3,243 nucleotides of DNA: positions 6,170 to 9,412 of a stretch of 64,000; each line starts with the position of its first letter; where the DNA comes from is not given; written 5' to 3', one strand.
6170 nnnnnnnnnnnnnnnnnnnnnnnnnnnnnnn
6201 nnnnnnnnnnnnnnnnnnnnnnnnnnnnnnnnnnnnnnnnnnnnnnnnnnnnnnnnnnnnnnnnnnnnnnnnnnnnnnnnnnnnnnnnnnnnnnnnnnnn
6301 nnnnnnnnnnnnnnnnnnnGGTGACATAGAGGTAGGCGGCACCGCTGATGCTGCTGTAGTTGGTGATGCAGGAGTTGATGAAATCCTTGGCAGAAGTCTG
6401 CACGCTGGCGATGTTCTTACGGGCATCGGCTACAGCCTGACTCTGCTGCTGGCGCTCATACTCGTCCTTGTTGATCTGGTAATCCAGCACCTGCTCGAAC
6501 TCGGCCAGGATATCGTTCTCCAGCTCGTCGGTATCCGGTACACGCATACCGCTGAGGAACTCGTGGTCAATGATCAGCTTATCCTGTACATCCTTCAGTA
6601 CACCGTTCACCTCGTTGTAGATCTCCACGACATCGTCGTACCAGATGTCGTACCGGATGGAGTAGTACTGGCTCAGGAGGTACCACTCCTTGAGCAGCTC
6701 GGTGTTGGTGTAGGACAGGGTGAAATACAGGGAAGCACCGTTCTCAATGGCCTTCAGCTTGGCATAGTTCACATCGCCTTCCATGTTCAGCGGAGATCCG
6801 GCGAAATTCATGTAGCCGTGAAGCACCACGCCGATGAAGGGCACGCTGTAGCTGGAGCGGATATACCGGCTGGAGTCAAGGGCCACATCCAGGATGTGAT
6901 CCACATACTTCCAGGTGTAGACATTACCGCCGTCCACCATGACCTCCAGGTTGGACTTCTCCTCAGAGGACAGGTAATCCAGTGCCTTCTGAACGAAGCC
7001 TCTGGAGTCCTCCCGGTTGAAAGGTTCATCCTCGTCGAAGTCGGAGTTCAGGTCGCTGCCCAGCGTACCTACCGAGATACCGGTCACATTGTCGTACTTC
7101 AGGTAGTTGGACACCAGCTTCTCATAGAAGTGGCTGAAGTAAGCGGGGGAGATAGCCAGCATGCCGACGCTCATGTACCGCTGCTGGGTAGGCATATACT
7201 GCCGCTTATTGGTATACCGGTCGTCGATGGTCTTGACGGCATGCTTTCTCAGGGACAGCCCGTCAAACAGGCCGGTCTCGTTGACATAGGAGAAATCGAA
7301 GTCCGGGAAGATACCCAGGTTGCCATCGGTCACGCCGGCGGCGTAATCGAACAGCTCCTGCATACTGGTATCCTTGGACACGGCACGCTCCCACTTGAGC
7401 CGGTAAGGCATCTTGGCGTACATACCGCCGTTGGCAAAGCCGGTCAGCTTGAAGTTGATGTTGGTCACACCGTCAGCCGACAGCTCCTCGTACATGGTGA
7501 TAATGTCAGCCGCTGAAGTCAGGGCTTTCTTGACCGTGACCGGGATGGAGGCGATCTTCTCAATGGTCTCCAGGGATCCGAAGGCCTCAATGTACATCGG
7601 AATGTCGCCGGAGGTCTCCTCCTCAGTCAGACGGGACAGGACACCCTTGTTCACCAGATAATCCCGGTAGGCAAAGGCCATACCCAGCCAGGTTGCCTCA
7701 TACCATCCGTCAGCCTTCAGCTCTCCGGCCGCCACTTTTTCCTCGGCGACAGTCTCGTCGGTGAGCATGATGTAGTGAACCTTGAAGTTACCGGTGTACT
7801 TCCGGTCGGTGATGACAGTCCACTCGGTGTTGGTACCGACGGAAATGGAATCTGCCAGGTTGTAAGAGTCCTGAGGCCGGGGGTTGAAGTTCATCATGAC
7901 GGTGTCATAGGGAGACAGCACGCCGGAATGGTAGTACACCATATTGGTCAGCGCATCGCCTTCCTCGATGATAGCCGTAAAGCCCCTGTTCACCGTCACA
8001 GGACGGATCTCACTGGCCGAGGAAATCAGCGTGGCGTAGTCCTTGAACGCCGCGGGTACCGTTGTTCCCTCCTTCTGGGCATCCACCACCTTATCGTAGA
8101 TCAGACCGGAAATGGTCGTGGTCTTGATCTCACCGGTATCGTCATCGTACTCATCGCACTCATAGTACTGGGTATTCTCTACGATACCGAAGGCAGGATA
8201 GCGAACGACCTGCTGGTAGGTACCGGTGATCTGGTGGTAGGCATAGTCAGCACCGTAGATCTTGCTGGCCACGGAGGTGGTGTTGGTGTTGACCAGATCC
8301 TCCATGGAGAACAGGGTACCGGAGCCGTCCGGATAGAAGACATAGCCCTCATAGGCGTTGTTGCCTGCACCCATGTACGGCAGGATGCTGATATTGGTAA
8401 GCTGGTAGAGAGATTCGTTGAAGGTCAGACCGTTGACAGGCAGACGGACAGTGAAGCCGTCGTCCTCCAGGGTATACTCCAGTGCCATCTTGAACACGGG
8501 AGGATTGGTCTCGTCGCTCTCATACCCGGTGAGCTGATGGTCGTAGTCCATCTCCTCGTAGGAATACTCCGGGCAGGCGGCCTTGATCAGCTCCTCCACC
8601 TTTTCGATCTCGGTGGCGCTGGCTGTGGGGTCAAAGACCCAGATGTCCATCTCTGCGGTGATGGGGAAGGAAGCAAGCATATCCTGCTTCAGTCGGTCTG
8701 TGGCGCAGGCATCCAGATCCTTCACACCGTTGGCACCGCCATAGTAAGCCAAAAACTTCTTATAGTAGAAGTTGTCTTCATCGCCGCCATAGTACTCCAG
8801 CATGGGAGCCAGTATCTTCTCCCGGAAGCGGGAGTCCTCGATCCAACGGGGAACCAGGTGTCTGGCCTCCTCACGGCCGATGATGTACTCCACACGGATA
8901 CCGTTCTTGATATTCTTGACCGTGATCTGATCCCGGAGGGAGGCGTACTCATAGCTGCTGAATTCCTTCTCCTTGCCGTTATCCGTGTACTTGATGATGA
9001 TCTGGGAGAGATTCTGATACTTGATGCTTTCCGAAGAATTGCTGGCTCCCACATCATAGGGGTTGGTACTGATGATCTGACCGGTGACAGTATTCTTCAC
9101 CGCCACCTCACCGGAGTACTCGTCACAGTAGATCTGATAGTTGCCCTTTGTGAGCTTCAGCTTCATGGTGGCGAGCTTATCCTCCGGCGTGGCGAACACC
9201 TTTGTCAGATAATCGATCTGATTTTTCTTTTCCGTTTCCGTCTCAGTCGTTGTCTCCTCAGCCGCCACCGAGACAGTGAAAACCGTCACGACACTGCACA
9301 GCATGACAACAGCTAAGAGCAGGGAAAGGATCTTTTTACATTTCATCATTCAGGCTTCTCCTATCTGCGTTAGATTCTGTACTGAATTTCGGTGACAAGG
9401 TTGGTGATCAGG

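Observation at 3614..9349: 1911-aa secreted protein occupying the SBP position of the second transporter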

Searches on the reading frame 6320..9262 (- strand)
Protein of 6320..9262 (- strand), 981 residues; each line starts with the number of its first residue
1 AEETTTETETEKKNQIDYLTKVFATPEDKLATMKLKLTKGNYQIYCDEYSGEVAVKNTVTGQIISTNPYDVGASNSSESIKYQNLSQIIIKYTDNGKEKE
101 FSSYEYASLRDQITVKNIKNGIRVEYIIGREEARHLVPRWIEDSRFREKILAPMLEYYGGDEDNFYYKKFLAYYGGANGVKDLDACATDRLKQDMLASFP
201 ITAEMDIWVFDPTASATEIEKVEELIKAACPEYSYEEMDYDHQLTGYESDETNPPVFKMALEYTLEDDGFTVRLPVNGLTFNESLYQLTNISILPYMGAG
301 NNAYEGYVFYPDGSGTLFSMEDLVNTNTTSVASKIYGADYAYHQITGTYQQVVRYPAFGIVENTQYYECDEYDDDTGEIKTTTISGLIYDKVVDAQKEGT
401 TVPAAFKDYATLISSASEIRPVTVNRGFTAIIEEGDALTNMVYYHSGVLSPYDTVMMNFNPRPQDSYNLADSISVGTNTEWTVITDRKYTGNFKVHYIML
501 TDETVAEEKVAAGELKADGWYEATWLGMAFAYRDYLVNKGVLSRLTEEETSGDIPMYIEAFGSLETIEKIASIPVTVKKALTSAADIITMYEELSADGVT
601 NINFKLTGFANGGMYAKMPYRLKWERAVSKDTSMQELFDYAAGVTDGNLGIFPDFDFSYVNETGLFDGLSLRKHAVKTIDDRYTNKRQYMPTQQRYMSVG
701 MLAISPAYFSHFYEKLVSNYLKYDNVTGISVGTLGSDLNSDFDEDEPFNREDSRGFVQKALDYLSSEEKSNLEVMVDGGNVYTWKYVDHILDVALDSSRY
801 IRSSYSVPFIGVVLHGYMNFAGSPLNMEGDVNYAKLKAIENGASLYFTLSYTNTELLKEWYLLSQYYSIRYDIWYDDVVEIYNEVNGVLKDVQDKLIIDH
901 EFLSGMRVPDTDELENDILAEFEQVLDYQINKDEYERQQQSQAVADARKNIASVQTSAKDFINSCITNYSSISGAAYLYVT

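Call 16: find_related_loci(query=A2, collection=genome_contigs, flank=10000)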
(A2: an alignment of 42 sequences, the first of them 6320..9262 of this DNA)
Query A2 (981 aa) in genome_contigs; peptide patterns used: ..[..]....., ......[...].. (x = any residue, [..] = any of these).
323 stretches matched a pattern; 310 encode a relative of the query (tblastn E <= 1e-3); the best 80 are kept; 80 distinct loci.
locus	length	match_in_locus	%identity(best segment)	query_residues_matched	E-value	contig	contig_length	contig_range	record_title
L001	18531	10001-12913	77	16-981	0e+0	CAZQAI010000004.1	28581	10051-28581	MAG TPA_asm: uncultured Clostridium sp. isolate SRP222994_co1_380 genome assembly, contig: NODE_3122_length_28581_cov_4.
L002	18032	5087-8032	74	13-981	0e+0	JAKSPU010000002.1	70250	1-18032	MAG: Clostridia bacterium isolate Horse_feces211 MAG211_2, whole genome shotgun sequence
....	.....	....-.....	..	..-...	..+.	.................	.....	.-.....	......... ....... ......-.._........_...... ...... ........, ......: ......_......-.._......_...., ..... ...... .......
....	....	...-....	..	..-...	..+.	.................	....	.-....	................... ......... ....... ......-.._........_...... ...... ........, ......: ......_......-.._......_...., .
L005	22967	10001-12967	65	1-981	0e+0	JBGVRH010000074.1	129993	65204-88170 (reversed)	MAG: Eubacteriales bacterium isolate fecal_MAG_145 fecal_MAG_145_contig_0074, whole genome shotgun sequence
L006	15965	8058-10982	67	16-981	0e+0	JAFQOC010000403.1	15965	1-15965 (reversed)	MAG: Clostridia bacterium isolate RGIG1996 Goat_Colon-1__c560439, whole genome shotgun sequence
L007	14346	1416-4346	66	16-981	0e+0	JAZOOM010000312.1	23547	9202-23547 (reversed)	MAG: Eubacteriales bacterium isolate T1900045628_YK20190322.MAGScoT_cleanbin_000023 SGB_8045_k141_347407, whole genome s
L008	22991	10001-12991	66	1-981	0e+0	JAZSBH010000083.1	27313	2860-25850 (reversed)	MAG: Eubacteriales bacterium isolate T1900044928_TS20190394.MAGScoT_cleanbin_000046 SGB_3400_k141_3250283, whole genome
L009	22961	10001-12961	65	1-981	0e+0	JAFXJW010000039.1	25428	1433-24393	MAG: Clostridia bacterium isolate RGIG6481 Sheep_Rectum.Co__c861887, whole genome shotgun sequence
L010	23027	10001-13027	63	1-979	0e+0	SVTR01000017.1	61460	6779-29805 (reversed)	MAG: Oscillospiraceae bacterium isolate SIG700 NODE_11729_length_61460_cov_5.128528, whole genome shotgun sequence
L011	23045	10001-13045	62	2-981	0e+0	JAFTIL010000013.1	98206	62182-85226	MAG: Clostridia bacterium isolate RGIG3848 Roe_deer_Cecum-1__c1075, whole genome shotgun sequence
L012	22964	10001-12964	65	11-981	0e+0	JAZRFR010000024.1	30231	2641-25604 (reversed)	MAG: Eubacteriales bacterium isolate T1900045494_YK20190188.MAGScoT_cleanbin_000038 SGB_7412_k141_699617, whole genome s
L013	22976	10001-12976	62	18-981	0e+0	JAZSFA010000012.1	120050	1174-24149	MAG: Eubacteriales bacterium isolate T1900044586_TS20190052.MAGScoT_cleanbin_000011 SGB_598_k141_795628, whole genome sh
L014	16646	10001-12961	65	11-981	0e+0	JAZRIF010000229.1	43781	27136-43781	MAG: Eubacteriales bacterium isolate T1900045476_YK20190170.MAGScoT_cleanbin_000058 SGB_7273_k141_3272402, whole genome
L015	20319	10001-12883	63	12-979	0e+0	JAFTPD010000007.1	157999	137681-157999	MAG: Clostridia bacterium isolate RGIG4022 Roe_deer_Cecum-5__c2564, whole genome shotgun sequence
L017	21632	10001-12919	64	17-981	0e+0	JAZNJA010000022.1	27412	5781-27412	MAG: Eubacteriales bacterium isolate T1900044682_TS20190148.MAGScoT_cleanbin_000009 SGB_1696_k141_357749, whole genome s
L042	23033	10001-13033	50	1-971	0e+0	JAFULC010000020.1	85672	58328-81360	MAG: Clostridia bacterium isolate RGIG4593 Roe_deer_Rectum-3__c156460, whole genome shotgun sequence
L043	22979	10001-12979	50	17-974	0e+0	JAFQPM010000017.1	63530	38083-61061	MAG: Clostridia bacterium isolate RGIG2032 Goat_Colon-1__c414302, whole genome shotgun sequence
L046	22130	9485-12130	52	5-926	0e+0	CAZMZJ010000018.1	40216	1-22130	MAG TPA_asm: uncultured Lachnospiraceae bacterium isolate binchicken_co117_82 genome assembly, contig: NODE_1889_length_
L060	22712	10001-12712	49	17-950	0e+0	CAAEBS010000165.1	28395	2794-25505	MAG TPA_asm: Clostridia bacterium, isolate HGM12711, WGS project CAAEBS010000000 data, contig: ERS396440_25_k89_234772,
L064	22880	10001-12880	51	2-939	0e+0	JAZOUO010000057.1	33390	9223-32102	MAG: Eubacteriales bacterium isolate T1900045532_YK20190226.MAGScoT_cleanbin_000041 SGB_7735_k141_581586, whole genome s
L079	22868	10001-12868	48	15-972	0e+0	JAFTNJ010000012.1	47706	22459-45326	MAG: Clostridia bacterium isolate RGIG3976 Roe_deer_Cecum-4__c377, whole genome shotgun sequence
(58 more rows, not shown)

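Call 28: predict_structure(alignment_id=A2)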
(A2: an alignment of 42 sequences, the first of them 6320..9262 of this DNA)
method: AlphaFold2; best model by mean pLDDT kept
length: 981 residues; sequences in the alignment: 42
mean_pLDDT: 66.3   pTM: 0.59
mean pLDDT of the five models: 66.3, 64.5, 63.4, 61.3, 55.9
residues with pLDDT >= 90: 55; 70-90: 466; 50-70: 196; < 50: 264
segments of 3 or more residues with pLDDT < 50: 1-13, 130-133, 311-322, 324-354, 464-487, 563-580, 611-619, 625-628, 659-703, 739-752, 790-806, 815-830, 832-834, 839-843, 847-870, 895-914
pLDDT, mean of each block of 10 residues (from residue 1): 29 65 87 90 91 91 88 80 87 78 84 85 80 67 91 88 87 85 85 85 89 78 85 80 74 63 91 78 71 79 59 42 47 26 25 56 84 82 85 85 81 85 86 66 64 72 46 39 49 84 88 83 76 78 63 71 43 38 73 84 71 46 52 81 85 64 28 28 39 37 55 73 82 58 37 61 77 69 61 40 46 47 35 50 46 38 43 64 69 44 33 56 73 74 70 70 72 59 47
secondary structure, 60 per line:
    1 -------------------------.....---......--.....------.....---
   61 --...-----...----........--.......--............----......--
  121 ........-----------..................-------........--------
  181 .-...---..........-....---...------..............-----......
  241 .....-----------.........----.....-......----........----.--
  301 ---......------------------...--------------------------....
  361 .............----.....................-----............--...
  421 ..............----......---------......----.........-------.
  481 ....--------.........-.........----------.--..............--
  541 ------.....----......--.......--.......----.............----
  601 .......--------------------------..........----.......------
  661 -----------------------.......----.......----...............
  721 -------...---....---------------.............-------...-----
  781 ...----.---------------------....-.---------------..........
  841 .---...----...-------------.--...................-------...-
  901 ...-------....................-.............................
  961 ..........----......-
elements in order (helices of 4 or more, strands of 3 or more residues): H26-30 E34-39 E42-46 E53-57 E63-65 H78-85 E88-94 E97-102 H103-108 E113-118 E121-128 E140-142 H143-157 H165-172 H189-198 H200-203 E207-209 H216-229 H235-245 E257-265 E270-274 E279-281 E286-293 E304-309 E328-330 E357-373 E378-385 H386-398 H404-415 E418-434 E439-444 E454-459 E464-468 H469-472 E480-484 E493-501 H503-511 H525-538 H547-551 E556-561 E564-570 E573-579 H584-596 E601-607 H634-643 E648-654 E684-690 E695-701 H706-720 E728-730 H734-737 H753-765 E773-775 E810-813 H831-841 E845-847 H871-889 H911-930 H932-970 H975-980
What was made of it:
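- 8555..9217 (-): N-terminal mixed beta/alpha domain, aa 45-265. It lies outside the Pfam model but is shared with the Butyrivibrio homologue. pLDDT about 80-90 (call 28).
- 6548..7987 (-): Second part of DUF5696 (profile positions 134-577), aa 455-934. It includes the alternating beta/alpha, barrel-like region at about aa 580-925 and ends at HEFLSG. DSSP of the model (call 28).
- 7040..7042 (-): Codon of D770, the only carboxylate in the barrel region that is invariant in every alignment, distant members included. It is the candidate catalytic nucleophile, in the loop after predicted strand 4. Strand assignment from the model (call 28).
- On CAZy GH129: Caveat: the model's mean pLDDT is 66 (call 28).
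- The head model is only moderately confident (mean pLDDT 66), and the barrel loops are often below 50 (call 28).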

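Call 31: fold_search(model_id=the predicted structure, library=pdb)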
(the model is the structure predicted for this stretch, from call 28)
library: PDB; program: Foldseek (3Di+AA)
matches with E <= 10: 834; with E <= 0.001: 20
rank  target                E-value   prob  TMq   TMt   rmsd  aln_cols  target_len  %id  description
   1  5opq_A                1.4e-16  1.00  0.36  0.49  12.9       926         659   10  A 3,6-anhydro-D-galactosidase produced by Zobellia galactanivorans. This is an exo-lytic enzyme that hydrolyzes termin (released 2017-11-29)
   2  5opq_D                7.2e-16  1.00  0.37  0.52  12.8       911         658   10  A 3,6-anhydro-D-galactosidase produced by Zobellia galactanivorans. This is an exo-lytic enzyme that hydrolyzes termin (released 2017-11-29)
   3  8rzk_A                1.9e-15  1.00  0.35  0.48  13.0       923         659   10  The Michaelis complex of ZgGH129 D486N from Zobellia galactanivorans with neo-b/k-oligo-carrageenan tetrasaccharide (b (released 2024-07-31)
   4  5wzn_A                7.7e-12  1.00  0.36  0.53   9.9       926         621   10  Alpha-N-acetylgalactosaminidase NagBb from Bifidobacterium bifidum - GalNAc complex (released 2017-06-07)
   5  5wzq_A                2.4e-11  1.00  0.36  0.53   9.8       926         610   10  Alpha-N-acetylgalactosaminidase NagBb from Bifidobacterium bifidum - quadruple mutant (released 2017-06-07)
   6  5wzr_A                2.8e-11  1.00  0.37  0.53  10.4       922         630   10  Alpha-N-acetylgalactosaminidase NagBb from Bifidobacterium bifidum - Gal-NHAc-DNJ complex (released 2017-06-07)
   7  5wzq_B                1.1e-10  1.00  0.35  0.51  10.4       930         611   10  Alpha-N-acetylgalactosaminidase NagBb from Bifidobacterium bifidum - quadruple mutant (released 2017-06-07)
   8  5wzr_B                8.2e-10  1.00  0.35  0.50  11.0       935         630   10  Alpha-N-acetylgalactosaminidase NagBb from Bifidobacterium bifidum - Gal-NHAc-DNJ complex (released 2017-06-07)
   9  5wzp_B                2.1e-09  1.00  0.35  0.53  10.0       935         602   10  Alpha-N-acetylgalactosaminidase NagBb from Bifidobacterium bifidum - ligand free (released 2017-06-07)
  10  7qqf_A                2.4e-05  1.00  0.26  0.38  10.9       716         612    6  Crystal structure of unliganded MYORG (released 2022-08-31)
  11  5i0d_A                2.7e-05  1.00  0.28  0.26  15.5       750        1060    9  Cycloalternan-forming enzyme from Listeria monocytogenes in complex with cycloalternan (released 2016-12-14)
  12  2x2h_A                3.2e-05  1.00  0.30  0.29  20.0      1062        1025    8  Crystal structure of the Gracilariopsis lemaneiformis alpha-1,4- glucan lyase (released 2011-01-19)
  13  6jr6_A                3.4e-05  1.00  0.26  0.30  11.7       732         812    8  Flavobacterium johnsoniae GH31 dextranase, FjDex31A (released 2019-04-24)
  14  7qqf_B                4.0e-05  1.00  0.25  0.37  15.9       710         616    6  Crystal structure of unliganded MYORG (released 2022-08-31)
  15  5f7u_A                5.5e-05  1.00  0.28  0.26  22.3       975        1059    8  Cycloalternan-forming enzyme from Listeria monocytogenes in complex with pentasaccharide substrate (released 2016-09-21)
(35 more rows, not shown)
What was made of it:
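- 6548..7987 (-): Foldseek hits to GH129 and GH31 (call 31).
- On CAZy GH129: Foldseek E from 1.4e-16 to 2e-9 against 5opq, 8rzk and 5wzn-5wzr, with TM 0.48-0.53 per target (call 31).
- Closest known: CAZy family GH129: NagBb alpha-N-acetylgalactosaminidase of Bifidobacterium bifidum. Same: These are the best structural matches of the head model (Foldseek E from 1e-16 to 1e-9, probability 1.0, TM about 0.5 per target; call 31).
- GH31 follows (MYORG, the cycloalternan-forming enzyme, glucan lyase, FjDex31A) at about 1e-5, then GlgE and GH97 (call 31).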

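Call 32: search_solved_structures(query=A2, max_evalue=10, show_alignments=4)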
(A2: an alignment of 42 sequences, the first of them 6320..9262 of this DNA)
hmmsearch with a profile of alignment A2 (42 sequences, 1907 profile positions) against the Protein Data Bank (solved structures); distinct sequences matched with E-value up to 10: 10.
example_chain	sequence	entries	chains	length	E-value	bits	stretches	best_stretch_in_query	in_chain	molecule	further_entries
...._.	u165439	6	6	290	0.017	15.7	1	1324-1444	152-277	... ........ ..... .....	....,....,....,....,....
4xvn_A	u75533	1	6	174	0.21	12.1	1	1603-1747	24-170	Small terminase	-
6m5h_A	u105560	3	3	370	0.24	11.9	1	1134-1211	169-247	Beta-lactamase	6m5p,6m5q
6k8x_A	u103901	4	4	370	0.24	11.9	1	1134-1211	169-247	Beta-lactamase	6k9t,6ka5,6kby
6v1i_A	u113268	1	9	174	0.35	11.3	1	1603-1747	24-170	Small terminase protein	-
8qad_A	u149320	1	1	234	0.67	10.4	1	1418-1530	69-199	sc-apCC-6-LLIA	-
8fbk_A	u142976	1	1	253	0.99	9.9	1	1510-1715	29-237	KWOCA_65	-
1zkj_A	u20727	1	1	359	2.5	8.5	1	1186-1232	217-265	extended-spectrum beta-lactamase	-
5f1f_A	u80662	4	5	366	2.5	8.5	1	1186-1232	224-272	Beta-lactamase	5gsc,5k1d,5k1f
4tql_A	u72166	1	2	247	7.2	7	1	1347-1549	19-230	Three helix bundle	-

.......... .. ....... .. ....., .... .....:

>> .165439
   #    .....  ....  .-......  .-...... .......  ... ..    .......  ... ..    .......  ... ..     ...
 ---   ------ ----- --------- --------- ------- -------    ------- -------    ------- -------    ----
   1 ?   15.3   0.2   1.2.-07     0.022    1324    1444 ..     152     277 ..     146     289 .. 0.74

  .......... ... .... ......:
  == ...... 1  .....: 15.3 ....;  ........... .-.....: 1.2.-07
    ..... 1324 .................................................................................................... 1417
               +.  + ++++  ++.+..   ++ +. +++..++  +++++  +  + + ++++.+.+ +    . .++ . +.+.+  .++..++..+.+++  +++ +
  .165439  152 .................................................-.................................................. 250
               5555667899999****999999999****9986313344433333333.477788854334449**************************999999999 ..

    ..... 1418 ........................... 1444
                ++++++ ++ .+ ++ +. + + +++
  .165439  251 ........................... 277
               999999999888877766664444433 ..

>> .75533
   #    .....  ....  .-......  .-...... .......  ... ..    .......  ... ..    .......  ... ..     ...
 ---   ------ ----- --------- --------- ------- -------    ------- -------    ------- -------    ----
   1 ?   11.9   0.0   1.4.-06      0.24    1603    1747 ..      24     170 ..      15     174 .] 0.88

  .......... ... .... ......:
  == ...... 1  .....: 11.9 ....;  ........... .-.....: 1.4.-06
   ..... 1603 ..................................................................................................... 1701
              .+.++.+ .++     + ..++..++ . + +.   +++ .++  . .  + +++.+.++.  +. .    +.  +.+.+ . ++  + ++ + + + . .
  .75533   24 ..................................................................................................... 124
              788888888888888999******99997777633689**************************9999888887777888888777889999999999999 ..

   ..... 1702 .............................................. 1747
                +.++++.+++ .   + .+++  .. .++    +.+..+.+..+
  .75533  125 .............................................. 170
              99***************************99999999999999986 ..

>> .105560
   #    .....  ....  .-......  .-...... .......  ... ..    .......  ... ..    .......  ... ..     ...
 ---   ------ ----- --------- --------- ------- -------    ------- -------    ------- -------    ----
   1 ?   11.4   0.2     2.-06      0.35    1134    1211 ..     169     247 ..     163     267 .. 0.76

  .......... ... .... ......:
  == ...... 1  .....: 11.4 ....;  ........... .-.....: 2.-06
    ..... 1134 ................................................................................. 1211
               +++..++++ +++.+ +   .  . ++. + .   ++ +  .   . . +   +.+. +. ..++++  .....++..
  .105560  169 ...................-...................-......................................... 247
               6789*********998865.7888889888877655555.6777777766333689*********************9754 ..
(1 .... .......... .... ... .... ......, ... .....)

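Call 51: search_protein_representatives(protein=window:6320-9262:-)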
Query: 981 residues. Proteins with E-value up to 0.001 (for the whole library): 3995; up to 1e-10: 3097; up to 1e-30: 1245. The best 150 are listed.
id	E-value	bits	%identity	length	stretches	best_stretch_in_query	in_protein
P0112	0.0e+00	1376.2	63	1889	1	8-980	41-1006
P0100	0.0e+00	1367.6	66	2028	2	162-979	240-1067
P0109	0.0e+00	1338.3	61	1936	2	8-649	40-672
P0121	0.0e+00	1253.7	59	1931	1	3-980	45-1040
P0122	0.0e+00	1243.9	62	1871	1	13-970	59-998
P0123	0.0e+00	1224.6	59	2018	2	8-641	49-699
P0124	0.0e+00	1177.3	59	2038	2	15-648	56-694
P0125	0.0e+00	1146.8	57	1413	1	11-972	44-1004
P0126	0.0e+00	1143.9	57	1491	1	4-954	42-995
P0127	0.0e+00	1096.8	54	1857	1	5-981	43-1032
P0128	0.0e+00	1082.1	57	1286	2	163-957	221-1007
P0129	0.0e+00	1051.0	57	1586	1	2-959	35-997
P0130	0.0e+00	1046.7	54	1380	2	198-952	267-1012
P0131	0.0e+00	1030.2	54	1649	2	164-972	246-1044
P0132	0.0e+00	1024.5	54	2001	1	4-970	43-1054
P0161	3.4e-259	879.1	52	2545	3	163-602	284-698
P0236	5.7e-200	683.1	46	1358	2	422-914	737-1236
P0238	3.8e-199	680.4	46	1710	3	421-931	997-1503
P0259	1.2e-182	625.8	43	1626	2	425-942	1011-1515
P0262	3.8e-180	617.5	42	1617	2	424-931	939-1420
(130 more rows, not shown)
